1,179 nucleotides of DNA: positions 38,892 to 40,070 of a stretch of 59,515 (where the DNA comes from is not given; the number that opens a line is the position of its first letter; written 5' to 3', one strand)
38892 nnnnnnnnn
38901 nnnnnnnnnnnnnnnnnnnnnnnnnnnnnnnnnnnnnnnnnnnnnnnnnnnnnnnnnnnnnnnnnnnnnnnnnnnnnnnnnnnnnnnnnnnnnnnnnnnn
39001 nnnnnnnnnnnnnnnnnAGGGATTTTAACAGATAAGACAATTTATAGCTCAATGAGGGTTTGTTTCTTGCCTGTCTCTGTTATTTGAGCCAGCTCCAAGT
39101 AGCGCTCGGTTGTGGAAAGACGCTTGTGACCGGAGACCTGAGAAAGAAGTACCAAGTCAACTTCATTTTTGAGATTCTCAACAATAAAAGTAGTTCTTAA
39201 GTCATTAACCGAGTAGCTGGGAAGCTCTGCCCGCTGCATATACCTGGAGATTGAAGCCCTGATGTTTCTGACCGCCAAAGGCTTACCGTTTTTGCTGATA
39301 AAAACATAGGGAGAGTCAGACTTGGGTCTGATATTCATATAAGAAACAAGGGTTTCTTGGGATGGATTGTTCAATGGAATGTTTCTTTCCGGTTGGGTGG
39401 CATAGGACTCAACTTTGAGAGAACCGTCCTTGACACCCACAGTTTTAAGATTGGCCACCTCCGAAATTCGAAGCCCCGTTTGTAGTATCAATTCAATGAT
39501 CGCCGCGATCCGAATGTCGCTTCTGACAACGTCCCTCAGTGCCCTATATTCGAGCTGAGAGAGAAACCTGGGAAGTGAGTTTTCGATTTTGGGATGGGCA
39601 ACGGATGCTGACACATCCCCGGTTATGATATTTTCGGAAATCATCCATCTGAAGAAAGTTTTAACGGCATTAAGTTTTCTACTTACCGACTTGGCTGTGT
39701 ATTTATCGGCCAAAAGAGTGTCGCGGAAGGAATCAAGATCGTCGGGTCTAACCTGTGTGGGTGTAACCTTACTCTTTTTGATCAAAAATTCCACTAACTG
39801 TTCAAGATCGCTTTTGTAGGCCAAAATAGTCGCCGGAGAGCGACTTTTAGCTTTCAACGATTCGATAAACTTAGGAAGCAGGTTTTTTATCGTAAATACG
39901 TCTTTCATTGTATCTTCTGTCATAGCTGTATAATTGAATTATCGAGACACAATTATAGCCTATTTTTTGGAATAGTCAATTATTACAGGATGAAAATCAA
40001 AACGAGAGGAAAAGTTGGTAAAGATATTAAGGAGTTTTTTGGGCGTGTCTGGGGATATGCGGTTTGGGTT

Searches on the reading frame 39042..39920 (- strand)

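Call 72: search_protein_families(library=ncbifam, proteins=[window:39042-39920:-], max_evalue=0.001)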
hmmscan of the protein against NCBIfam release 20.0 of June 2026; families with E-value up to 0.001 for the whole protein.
window:39042-39920:- (292 aa): 9 families
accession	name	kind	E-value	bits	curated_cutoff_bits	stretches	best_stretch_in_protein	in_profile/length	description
TIGR02224.1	recomb_XerC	equivalog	8.7e-44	150.1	335.15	1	17-277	2-277/295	tyrosine recombinase XerC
NF040815.2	recomb_XerA_Arch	equivalog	3.9e-42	144.6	220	1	17-278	2-255/263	site-specific tyrosine recombinase/integron integrase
TIGR02225.1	recomb_XerD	equivalog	2.3e-40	138.8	329.6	1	17-278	2-275/290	site-specific tyrosine recombinase XerD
NF001399.0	PRK00283.1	subfamily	2.9e-38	131.8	279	1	14-278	8-284/300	tyrosine recombinase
NF002331.0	PRK01287.1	subfamily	4.5e-23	81.8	371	1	6-277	21-312/365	site-specific tyrosine recombinase XerC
NF003462.0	PRK05084.1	equivalog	2.2e-20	72.7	267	1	121-279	180-346/360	tyrosine recombinase XerS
NF002685.0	PRK02436.1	equivalog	1.2e-11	44.9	178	1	22-275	9-244/245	site-specific tyrosine recombinase XerD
TIGR02249.1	integrase_gron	subfamily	1e-10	41.5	265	1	15-196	2-178/315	integron integrase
NF007370.0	PRK09870.1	subfamily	0.00035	20.3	221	1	136-271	32-173/200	tyrosine-type DNA invertase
